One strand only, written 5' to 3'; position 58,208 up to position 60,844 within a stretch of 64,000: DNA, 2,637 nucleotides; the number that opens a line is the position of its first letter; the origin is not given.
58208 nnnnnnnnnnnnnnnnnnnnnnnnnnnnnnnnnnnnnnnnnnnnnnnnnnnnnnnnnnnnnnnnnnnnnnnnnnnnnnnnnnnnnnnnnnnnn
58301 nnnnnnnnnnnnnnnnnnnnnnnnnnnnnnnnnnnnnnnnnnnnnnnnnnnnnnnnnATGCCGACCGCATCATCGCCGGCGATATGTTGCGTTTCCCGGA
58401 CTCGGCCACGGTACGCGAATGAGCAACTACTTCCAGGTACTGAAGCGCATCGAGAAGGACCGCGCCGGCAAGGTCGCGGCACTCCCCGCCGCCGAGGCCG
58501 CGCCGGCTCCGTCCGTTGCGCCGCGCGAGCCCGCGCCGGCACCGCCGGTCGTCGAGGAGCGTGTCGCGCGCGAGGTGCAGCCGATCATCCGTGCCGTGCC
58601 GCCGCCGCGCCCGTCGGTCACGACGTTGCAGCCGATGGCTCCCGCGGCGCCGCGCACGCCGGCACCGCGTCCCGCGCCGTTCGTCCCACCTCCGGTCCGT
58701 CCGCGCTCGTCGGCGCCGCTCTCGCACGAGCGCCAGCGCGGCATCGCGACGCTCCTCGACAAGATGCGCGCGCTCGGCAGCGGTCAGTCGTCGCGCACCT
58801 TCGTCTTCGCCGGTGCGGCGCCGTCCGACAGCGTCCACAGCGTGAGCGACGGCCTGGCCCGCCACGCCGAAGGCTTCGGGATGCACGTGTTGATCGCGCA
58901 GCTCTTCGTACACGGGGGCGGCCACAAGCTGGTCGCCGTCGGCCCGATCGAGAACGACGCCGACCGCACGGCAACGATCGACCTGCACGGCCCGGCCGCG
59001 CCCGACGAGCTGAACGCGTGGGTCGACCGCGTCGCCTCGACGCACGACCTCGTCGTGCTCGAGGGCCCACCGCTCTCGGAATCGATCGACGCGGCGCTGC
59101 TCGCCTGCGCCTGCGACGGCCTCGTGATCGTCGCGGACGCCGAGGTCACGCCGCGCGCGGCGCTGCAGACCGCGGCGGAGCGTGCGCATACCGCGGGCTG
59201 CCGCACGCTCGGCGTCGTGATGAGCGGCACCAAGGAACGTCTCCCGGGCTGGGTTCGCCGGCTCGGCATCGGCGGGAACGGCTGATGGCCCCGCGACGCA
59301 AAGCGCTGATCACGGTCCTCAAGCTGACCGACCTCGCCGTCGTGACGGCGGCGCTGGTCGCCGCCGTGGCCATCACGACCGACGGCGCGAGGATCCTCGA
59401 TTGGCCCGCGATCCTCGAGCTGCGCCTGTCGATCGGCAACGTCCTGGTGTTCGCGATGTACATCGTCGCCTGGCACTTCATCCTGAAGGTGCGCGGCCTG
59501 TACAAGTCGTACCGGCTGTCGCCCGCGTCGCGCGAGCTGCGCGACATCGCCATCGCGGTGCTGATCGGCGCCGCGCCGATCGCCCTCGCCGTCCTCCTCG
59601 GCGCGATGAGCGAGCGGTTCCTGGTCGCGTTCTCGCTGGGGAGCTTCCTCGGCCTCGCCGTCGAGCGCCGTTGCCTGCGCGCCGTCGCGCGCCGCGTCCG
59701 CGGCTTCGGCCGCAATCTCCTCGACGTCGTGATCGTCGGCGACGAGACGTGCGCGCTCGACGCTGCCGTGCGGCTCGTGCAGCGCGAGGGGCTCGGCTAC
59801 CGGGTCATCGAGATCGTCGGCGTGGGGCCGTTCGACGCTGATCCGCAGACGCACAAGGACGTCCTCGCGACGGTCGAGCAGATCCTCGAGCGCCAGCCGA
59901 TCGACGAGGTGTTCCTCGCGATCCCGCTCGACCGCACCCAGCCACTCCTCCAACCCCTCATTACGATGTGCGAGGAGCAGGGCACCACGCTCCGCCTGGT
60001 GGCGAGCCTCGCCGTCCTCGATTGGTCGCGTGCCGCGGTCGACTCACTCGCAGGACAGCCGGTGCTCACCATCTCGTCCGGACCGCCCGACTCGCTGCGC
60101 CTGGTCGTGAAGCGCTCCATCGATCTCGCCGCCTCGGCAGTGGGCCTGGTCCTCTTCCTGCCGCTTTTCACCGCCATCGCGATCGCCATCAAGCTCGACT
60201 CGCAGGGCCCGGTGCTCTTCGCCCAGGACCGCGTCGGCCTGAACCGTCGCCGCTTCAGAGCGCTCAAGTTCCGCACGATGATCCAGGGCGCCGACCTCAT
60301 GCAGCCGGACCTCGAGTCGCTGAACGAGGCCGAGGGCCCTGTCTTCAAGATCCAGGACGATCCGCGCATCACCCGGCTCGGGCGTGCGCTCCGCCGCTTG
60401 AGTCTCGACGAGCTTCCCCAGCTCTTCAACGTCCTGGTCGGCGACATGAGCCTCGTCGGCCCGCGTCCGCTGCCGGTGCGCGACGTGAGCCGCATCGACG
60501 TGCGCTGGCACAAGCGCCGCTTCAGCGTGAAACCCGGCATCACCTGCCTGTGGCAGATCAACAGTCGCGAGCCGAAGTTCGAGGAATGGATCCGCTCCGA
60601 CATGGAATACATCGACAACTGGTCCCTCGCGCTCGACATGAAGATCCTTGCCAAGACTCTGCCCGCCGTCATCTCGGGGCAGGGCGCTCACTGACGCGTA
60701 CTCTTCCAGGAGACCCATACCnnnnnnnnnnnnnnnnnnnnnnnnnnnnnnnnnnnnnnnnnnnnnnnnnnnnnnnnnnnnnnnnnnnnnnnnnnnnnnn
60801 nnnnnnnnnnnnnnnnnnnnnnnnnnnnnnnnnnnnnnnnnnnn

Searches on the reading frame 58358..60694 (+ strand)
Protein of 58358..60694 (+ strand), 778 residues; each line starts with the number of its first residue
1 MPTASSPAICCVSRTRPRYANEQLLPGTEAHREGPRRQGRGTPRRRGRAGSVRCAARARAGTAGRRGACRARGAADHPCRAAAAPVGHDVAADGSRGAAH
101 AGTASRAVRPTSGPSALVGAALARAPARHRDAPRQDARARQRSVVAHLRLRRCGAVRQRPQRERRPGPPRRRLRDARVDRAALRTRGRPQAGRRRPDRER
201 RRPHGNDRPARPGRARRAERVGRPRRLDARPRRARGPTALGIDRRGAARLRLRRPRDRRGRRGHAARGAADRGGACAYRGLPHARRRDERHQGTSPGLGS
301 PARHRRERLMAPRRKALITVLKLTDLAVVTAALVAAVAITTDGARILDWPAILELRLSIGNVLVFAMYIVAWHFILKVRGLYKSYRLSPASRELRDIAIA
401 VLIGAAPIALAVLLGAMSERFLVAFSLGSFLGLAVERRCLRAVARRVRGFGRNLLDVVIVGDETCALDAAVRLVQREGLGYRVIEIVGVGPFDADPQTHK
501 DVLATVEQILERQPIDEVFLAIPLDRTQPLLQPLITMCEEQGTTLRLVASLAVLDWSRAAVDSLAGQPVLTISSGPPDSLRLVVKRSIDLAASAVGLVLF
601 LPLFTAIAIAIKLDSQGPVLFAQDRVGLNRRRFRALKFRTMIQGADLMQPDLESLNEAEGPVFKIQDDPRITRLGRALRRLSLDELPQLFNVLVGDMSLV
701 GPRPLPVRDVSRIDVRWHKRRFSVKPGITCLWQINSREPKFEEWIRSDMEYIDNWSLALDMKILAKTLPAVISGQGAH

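Call 87: search_protein_families(library=pfam, proteins=[window:58358-60694:+], max_evalue=0.001)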
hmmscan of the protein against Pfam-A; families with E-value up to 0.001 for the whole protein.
window:58358-60694:+ (778 aa): 2 families
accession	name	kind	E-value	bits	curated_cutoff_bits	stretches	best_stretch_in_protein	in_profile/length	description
PF02397.22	Bac_transf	-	3.6e-64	216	27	1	585-772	1-178/179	Bacterial sugar transferase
PF13727.12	CoA_binding_3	-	1.8e-12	48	25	1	379-549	3-175/175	CoA-binding domain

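Call 88: search_protein_families(library=ncbifam, proteins=[window:58358-60694:+], max_evalue=1e-8)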
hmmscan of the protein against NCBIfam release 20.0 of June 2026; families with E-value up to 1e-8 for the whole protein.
window:58358-60694:+ (778 aa): 10 families
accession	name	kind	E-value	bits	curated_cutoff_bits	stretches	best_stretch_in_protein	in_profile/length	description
TIGR03025.1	EPS_sugtrans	subfamily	7.6e-111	371.5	295.55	1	325-777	3-444/445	exopolysaccharide biosynthesis polyprenyl glycosylphosphotransferase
TIGR03023.1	WcaJ_sugtrans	equivalog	1e-95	321.7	410.75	1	325-777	3-452/453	undecaprenyl-phosphate glucose phosphotransferase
TIGR03022.1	WbaP_sugtrans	subfamily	1.3e-82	278.5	403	1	322-777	2-455/456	undecaprenyl-phosphate galactose phosphotransferase WbaP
NF041877.1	EPS_EpsZ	equivalog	8.3e-81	272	800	1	323-777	13-458/459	exopolysaccharide biosynthesis polyisoprenyl-phosphate hexose-1-phosphate transferase EpsZ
TIGR03013.1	EpsB_2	subfamily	1.9e-53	182.2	393.35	1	362-777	32-442/443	TIGR03013 family XrtA/PEP-CTERM system glycosyltransferase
NF007518.0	PRK10124.1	equivalog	2e-53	181.8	684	1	354-767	41-453/464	undecaprenyl-phosphate glucose phosphotransferase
NF052601.1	undeca_RfbP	equivalog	3.7e-51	173.8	330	1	583-773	43-237/244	undecaprenyl-phosphate galactose phosphotransferase family protein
NF050817.1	PolSacchBiosHfsE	equivalog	3.9e-41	141.3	750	1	362-773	48-461/467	polysaccharide biosynthesis protein HfsE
NF011751.0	PRK15204.1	equivalog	7.5e-35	120.4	907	1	361-777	58-475/476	undecaprenyl-phosphate galactose phosphotransferase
NF045514.1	glycotran_HepC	equivalog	2.2e-24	86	140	1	580-712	112-219/220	heterocyst development glycosyltransferase HepC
